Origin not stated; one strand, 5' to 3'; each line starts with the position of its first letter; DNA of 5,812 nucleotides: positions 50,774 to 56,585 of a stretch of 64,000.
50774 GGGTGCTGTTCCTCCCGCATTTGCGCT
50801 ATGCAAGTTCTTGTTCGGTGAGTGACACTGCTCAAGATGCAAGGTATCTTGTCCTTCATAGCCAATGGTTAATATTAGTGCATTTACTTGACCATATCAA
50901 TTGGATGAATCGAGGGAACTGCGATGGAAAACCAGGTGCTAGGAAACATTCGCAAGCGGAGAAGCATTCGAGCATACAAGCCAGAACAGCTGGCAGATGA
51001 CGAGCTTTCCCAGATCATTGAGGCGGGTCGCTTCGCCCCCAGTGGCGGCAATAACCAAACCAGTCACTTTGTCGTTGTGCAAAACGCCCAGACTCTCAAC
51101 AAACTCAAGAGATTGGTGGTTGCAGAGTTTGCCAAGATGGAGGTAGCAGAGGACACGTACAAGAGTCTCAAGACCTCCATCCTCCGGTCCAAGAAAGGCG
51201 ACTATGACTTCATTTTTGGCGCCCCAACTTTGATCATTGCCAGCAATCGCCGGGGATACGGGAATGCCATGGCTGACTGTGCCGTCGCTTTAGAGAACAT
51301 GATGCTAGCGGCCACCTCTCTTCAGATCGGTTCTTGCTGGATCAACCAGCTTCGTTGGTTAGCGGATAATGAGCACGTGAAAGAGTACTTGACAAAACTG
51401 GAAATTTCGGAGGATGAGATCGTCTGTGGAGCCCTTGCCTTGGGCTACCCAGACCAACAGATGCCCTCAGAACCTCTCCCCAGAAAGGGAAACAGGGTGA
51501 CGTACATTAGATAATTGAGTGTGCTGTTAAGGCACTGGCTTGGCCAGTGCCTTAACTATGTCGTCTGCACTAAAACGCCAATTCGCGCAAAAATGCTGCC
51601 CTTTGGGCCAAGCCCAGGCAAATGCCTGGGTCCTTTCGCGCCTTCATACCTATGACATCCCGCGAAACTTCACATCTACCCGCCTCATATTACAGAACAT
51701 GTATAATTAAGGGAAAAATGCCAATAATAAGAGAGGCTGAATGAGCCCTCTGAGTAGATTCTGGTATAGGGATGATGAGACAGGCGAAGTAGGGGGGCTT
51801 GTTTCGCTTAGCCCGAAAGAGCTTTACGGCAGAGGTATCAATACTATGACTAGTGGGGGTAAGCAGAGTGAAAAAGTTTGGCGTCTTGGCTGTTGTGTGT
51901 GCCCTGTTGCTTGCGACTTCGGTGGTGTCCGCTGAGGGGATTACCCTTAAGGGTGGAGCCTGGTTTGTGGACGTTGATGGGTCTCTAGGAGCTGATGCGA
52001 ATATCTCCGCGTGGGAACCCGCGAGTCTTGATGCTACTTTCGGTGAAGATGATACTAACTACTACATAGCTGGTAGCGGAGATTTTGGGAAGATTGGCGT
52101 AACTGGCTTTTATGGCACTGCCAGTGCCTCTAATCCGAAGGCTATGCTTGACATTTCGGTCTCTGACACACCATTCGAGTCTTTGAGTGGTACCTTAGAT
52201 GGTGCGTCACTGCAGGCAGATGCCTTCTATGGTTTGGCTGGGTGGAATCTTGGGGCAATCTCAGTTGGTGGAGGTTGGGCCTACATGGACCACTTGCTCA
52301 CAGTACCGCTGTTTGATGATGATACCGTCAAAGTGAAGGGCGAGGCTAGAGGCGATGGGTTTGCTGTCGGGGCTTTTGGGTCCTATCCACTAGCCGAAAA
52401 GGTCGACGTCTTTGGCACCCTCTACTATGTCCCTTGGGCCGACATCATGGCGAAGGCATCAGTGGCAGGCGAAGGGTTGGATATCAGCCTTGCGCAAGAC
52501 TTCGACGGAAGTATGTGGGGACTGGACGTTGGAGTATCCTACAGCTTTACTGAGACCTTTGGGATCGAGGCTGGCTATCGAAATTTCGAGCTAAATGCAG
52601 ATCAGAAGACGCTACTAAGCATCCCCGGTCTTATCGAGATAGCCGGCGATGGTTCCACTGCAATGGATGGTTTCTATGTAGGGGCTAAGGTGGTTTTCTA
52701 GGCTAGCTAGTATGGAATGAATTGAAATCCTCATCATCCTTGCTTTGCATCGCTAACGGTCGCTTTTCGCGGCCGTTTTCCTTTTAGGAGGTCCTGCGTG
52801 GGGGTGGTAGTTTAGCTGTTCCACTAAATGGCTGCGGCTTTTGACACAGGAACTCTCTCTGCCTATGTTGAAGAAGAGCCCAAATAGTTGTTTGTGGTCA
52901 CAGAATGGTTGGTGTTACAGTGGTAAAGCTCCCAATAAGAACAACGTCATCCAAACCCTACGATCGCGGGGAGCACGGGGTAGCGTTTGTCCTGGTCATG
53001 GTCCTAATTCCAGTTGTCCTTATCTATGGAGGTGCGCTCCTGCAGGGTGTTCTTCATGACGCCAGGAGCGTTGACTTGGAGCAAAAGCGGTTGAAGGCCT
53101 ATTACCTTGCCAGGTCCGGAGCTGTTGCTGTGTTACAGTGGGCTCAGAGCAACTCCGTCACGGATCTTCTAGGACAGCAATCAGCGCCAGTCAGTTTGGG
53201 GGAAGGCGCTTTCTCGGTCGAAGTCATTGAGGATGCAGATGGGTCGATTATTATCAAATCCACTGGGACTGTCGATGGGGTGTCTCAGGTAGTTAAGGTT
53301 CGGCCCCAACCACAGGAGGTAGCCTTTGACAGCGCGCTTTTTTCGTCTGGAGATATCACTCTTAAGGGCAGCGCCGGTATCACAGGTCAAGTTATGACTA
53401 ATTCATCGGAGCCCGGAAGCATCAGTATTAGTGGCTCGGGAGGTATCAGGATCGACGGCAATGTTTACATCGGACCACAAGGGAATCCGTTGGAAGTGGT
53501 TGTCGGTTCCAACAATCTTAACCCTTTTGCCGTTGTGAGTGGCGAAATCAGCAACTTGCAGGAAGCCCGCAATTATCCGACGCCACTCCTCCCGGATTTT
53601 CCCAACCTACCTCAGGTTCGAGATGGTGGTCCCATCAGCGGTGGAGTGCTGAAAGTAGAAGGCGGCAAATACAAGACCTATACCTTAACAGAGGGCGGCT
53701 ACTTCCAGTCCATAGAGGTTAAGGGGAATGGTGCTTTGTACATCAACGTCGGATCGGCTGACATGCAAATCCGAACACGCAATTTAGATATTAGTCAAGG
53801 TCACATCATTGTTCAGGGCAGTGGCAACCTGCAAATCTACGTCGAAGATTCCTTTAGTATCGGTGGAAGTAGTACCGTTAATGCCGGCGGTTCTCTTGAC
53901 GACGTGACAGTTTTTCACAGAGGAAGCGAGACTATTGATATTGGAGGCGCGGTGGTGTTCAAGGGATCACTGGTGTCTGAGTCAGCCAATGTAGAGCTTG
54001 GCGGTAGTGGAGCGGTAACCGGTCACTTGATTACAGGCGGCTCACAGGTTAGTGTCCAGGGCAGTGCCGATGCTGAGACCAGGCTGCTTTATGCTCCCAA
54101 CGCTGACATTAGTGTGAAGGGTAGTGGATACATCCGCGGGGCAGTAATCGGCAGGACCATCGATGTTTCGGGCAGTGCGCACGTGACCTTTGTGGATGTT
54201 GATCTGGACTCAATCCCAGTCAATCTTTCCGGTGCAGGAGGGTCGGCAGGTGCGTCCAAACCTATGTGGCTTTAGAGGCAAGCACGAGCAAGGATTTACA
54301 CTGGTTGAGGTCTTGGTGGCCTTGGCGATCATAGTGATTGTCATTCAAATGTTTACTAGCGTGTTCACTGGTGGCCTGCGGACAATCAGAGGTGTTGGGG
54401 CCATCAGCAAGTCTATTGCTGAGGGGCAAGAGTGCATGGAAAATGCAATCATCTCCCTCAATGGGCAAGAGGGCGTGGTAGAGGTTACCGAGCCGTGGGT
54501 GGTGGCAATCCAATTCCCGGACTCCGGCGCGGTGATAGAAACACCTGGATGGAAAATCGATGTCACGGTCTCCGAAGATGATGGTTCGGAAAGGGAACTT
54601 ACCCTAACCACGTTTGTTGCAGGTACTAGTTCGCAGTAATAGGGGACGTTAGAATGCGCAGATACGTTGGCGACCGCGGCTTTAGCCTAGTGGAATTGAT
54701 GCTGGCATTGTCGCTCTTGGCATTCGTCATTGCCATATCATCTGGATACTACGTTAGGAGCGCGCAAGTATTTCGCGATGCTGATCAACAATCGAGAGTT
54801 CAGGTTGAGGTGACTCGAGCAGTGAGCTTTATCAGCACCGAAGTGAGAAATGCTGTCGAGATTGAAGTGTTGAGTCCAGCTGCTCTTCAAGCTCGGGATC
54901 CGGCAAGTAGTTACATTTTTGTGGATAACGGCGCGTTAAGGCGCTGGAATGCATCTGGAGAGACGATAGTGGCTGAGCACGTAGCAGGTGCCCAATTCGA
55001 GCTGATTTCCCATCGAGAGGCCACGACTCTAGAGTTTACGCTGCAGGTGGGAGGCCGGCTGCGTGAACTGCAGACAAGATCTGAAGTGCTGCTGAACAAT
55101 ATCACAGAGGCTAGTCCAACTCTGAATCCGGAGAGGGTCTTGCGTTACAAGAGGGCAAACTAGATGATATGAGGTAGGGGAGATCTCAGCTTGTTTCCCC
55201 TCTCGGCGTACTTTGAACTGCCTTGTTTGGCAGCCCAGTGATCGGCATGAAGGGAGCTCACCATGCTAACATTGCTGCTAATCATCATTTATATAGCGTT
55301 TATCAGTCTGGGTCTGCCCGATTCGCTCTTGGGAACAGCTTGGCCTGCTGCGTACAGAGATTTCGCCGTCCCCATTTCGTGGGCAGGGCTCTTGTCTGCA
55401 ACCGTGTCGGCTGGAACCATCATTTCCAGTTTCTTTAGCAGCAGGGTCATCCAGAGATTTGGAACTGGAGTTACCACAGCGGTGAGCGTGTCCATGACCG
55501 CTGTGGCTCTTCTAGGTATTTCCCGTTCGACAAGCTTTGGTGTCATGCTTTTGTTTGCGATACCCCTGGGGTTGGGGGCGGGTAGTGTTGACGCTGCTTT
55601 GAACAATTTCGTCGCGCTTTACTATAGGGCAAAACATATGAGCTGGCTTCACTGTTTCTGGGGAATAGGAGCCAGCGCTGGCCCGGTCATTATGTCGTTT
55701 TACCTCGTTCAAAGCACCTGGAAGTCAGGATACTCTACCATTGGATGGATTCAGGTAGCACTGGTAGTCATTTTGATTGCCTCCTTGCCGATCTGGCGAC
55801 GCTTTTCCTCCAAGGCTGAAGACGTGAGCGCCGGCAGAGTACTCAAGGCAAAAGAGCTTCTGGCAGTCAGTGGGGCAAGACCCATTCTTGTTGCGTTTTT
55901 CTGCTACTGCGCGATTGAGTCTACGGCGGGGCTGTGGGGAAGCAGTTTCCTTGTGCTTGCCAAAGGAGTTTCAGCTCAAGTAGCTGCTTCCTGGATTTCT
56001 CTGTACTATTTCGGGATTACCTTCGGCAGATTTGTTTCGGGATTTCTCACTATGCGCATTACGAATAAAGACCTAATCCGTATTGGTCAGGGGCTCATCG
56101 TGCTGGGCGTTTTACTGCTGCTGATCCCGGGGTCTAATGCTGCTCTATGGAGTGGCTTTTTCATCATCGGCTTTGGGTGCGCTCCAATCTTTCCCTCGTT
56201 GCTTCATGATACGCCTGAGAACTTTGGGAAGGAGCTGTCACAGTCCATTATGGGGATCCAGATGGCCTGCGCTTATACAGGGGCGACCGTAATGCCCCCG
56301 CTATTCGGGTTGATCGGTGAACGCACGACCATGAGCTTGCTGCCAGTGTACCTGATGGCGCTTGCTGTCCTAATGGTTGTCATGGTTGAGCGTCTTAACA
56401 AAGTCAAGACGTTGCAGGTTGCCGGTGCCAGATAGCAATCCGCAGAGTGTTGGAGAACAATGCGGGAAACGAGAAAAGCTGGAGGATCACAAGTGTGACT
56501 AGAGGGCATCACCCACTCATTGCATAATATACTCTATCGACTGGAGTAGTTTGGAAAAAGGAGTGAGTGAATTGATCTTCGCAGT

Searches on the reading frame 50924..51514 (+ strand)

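Call 28: search_protein_families(library=pfam, max_evalue=0.00001, proteins=[window:50924-51514:+])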
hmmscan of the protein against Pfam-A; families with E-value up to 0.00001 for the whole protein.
window:50924-51514:+ (196 aa): 2 families
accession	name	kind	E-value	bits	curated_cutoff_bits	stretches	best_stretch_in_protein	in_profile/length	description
PF00881.29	Nitroreductase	-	1.8e-34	119.8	23.5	1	9-175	1-167/167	Nitroreductase family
PF14512.11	TM1586_NiRdase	-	1.7e-09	38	27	0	115-180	80-137/215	Putative TM nitroreductase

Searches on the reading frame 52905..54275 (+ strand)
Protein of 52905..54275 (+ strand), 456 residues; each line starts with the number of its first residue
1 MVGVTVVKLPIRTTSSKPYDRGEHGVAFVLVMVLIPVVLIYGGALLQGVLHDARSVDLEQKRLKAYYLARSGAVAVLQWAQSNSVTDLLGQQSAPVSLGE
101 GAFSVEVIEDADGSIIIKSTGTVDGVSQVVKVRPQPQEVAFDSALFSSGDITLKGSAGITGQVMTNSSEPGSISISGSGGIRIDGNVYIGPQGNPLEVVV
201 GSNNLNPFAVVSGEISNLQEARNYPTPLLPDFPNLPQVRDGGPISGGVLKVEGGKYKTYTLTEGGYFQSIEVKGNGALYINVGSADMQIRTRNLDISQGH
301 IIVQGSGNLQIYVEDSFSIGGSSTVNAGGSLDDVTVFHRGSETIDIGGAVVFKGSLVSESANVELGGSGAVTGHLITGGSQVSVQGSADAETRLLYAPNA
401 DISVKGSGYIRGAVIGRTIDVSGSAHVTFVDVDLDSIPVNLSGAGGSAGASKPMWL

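Call 29: search_protein_families(library=pfam, max_evalue=0.00001, proteins=[window:52905-54275:+])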
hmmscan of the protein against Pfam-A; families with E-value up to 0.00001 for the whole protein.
window:52905-54275:+ (456 aa): 1 family
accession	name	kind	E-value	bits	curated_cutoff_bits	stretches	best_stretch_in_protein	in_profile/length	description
PF23981.1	DUF7305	-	1.6e-13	51.4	27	1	257-384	42-172/185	Domain of unknown function (DUF7305)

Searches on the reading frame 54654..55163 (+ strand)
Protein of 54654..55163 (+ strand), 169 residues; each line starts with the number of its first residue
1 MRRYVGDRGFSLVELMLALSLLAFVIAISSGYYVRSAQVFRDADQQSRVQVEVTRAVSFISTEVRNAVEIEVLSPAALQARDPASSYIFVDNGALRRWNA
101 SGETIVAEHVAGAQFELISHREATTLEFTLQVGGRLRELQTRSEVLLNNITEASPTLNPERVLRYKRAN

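Call 29: search_protein_families(library=pfam, max_evalue=0.00001, proteins=[window:54654-55163:+])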
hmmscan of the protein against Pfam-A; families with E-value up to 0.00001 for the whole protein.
window:54654-55163:+ (169 aa): 1 family
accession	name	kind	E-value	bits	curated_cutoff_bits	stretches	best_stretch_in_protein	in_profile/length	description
PF07963.17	N_methyl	-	3.9e-06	26.7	21.2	1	7-28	4-25/27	Prokaryotic N-terminal methylation motif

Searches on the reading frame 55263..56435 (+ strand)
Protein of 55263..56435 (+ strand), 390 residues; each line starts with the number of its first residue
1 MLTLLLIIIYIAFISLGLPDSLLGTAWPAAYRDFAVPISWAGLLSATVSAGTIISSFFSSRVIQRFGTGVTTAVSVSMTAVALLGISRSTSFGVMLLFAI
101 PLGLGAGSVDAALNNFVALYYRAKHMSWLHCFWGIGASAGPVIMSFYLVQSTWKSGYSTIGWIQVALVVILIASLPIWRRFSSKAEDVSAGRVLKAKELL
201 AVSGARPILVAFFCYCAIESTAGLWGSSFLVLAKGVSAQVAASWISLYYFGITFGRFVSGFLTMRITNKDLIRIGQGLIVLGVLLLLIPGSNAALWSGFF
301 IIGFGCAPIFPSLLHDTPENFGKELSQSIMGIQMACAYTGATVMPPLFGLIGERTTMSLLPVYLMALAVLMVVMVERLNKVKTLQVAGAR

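Call 29: search_protein_families(library=pfam, max_evalue=0.00001, proteins=[window:55263-56435:+])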
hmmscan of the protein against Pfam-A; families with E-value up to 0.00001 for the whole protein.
window:55263-56435:+ (390 aa): 1 family
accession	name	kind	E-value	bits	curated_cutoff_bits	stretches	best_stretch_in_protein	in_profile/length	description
PF07690.21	MFS_1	-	3.2e-34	118.8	33.4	2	10-344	2-346/347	Major Facilitator Superfamily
